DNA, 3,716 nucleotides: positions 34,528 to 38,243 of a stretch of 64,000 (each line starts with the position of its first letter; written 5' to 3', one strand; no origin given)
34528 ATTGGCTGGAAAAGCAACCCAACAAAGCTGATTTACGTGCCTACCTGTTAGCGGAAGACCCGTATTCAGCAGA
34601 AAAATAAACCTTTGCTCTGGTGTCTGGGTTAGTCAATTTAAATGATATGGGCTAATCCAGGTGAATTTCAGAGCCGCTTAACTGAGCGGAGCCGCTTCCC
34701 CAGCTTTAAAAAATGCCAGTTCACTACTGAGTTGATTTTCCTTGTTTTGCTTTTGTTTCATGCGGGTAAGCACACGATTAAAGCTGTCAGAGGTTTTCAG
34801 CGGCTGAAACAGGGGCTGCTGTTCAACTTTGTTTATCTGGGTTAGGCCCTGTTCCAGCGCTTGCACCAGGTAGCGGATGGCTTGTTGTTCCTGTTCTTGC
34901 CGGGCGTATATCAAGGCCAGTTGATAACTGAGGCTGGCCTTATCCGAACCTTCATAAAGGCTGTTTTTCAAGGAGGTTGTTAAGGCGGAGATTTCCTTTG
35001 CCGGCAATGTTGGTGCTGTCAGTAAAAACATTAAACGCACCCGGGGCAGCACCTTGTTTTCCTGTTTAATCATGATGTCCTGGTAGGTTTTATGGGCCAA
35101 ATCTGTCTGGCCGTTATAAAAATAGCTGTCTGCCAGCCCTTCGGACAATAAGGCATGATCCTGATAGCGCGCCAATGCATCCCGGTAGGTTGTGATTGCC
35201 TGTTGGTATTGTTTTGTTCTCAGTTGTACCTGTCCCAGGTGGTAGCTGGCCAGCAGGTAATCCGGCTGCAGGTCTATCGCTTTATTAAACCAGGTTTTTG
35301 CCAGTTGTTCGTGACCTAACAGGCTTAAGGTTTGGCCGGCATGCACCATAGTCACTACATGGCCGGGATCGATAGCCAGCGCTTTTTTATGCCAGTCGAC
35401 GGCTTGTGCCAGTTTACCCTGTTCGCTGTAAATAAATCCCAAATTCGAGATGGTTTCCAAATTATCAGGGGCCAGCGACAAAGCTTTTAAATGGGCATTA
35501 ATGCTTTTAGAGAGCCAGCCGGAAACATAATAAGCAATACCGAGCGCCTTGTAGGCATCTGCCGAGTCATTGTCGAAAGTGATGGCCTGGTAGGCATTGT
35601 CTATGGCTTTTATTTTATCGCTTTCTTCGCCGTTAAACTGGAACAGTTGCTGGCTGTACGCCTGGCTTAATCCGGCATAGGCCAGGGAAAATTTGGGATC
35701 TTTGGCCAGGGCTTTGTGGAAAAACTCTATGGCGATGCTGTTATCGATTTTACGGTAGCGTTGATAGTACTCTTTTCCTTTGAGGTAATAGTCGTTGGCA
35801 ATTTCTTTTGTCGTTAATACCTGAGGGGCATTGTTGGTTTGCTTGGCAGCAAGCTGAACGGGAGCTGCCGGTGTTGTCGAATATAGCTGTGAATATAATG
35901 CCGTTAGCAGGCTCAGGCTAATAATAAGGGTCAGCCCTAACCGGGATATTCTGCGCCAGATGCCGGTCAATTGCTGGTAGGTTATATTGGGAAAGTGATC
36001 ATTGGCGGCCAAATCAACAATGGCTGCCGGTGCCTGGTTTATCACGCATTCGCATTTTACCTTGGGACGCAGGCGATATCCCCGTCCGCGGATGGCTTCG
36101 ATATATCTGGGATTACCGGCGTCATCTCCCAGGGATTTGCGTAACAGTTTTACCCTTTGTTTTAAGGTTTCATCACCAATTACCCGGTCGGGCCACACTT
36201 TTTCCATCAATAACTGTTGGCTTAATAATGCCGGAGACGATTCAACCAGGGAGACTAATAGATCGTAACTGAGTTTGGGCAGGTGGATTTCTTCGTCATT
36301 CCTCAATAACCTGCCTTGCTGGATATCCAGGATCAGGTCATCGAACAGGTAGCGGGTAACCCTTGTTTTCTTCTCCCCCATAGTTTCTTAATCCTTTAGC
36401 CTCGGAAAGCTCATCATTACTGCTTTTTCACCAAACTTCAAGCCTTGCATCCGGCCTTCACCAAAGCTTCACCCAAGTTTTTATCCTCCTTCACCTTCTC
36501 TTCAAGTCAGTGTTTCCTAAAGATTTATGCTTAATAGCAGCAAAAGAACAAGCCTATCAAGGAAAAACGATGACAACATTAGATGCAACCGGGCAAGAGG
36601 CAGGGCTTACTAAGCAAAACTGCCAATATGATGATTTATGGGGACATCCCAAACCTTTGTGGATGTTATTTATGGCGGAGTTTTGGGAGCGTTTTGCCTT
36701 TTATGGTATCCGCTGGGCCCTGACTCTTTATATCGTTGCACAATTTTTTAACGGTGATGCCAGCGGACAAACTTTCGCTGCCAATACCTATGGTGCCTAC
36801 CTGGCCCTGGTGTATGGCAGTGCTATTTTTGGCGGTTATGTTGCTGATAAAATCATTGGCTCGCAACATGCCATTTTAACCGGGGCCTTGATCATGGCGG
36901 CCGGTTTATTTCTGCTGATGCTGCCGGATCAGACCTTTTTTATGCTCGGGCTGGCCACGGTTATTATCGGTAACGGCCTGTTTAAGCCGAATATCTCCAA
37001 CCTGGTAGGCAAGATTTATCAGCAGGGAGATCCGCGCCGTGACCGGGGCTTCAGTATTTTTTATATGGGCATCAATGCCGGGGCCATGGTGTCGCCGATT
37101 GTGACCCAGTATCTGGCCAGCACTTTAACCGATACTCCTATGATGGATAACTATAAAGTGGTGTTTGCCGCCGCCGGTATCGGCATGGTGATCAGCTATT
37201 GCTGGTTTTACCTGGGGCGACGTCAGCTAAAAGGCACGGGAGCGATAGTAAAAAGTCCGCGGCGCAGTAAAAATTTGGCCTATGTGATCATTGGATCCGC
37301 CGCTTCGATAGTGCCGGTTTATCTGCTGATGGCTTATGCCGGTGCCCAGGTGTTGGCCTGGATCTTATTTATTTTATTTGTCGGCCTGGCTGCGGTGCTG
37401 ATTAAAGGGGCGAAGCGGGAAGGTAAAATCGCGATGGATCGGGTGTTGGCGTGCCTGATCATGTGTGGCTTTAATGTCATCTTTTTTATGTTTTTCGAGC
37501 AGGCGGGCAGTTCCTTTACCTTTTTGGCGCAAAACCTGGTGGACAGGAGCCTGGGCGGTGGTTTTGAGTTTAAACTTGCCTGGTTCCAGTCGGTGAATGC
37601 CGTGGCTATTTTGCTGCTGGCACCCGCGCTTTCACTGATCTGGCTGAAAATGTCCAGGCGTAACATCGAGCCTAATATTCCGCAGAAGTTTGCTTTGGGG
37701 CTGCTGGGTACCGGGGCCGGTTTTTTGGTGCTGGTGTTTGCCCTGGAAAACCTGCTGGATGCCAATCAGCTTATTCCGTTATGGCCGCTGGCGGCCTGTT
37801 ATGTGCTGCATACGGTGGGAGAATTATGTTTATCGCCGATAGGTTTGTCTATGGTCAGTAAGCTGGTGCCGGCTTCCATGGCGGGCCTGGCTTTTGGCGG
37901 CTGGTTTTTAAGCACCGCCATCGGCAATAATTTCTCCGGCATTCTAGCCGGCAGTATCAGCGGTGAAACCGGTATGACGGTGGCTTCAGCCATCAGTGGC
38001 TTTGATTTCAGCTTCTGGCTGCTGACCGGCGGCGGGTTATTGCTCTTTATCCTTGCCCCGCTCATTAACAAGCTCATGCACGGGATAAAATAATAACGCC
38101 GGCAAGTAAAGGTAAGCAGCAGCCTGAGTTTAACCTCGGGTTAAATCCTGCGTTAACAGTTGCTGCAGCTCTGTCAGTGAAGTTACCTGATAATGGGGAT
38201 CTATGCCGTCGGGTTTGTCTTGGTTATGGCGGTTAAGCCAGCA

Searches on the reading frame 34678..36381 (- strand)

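Call 91: search_protein_families(library=pfam, proteins=[window:34678-36381:-], max_evalue=0.00001)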
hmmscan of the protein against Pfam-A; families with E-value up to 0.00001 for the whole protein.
window:34678-36381:- (567 aa): 14 families
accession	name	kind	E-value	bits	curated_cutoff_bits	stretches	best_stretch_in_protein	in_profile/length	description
PF07719.23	TPR_2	-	5.5e-23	79.6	27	0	312-341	5-34/34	Tetratricopeptide repeat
PF00515.34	TPR_1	-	2.2e-21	75.2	27.8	0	312-340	5-33/34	Tetratricopeptide repeat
PF13431.12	TPR_17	-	4e-20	70.8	24.4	0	298-328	3-33/34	Tetratricopeptide repeat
PF13424.12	TPR_12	-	3.9e-18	65.8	30.1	1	310-372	5-75/77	Tetratricopeptide repeat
PF13414.12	TPR_11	-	1.2e-16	60.5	26.8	0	363-388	15-40/42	TPR repeat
PF00486.34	Trans_reg_C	-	1.8e-15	57.2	26.2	1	30-104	2-77/77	Transcriptional regulatory protein, C terminal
PF14559.12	TPR_19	-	1.2e-14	54.8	25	0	365-410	14-59/68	Tetratricopeptide repeat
PF13181.12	TPR_8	-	1.2e-14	53.5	25.7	0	346-375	5-34/34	Tetratricopeptide repeat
PF13428.12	TPR_14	-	1.5e-12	47.3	23.5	0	380-418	5-43/44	Tetratricopeptide repeat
PF13176.12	TPR_7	-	1.4e-10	40.8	27.9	0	311-341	2-34/36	Tetratricopeptide repeat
PF13432.12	TPR_16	-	5.2e-10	40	32.7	0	365-408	20-63/65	Tetratricopeptide repeat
PF13374.12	TPR_10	-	9e-08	32.3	27.5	0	308-337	2-31/42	Tetratricopeptide repeat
PF13174.12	TPR_6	-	1.6e-07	31.9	26.3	0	378-408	2-32/33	Tetratricopeptide repeat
PF24575.1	TPR_Slam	-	7.5e-06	26.8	35.2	0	372-430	43-101/104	Surface lipoprotein assembly modifier, N-terminal TPR repeats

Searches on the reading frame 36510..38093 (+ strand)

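Call 91: search_protein_families(library=pfam, proteins=[window:36510-38093:+], max_evalue=0.00001)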
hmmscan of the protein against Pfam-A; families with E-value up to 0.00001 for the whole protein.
window:36510-38093:+ (527 aa): 2 families
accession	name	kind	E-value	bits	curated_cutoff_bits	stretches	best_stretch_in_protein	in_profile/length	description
PF00854.27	PTR2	-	4.2e-60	204.1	27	1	121-483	3-379/392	POT family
PF07690.21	MFS_1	-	4.3e-16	59.2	33.4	1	63-348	11-265/347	Major Facilitator Superfamily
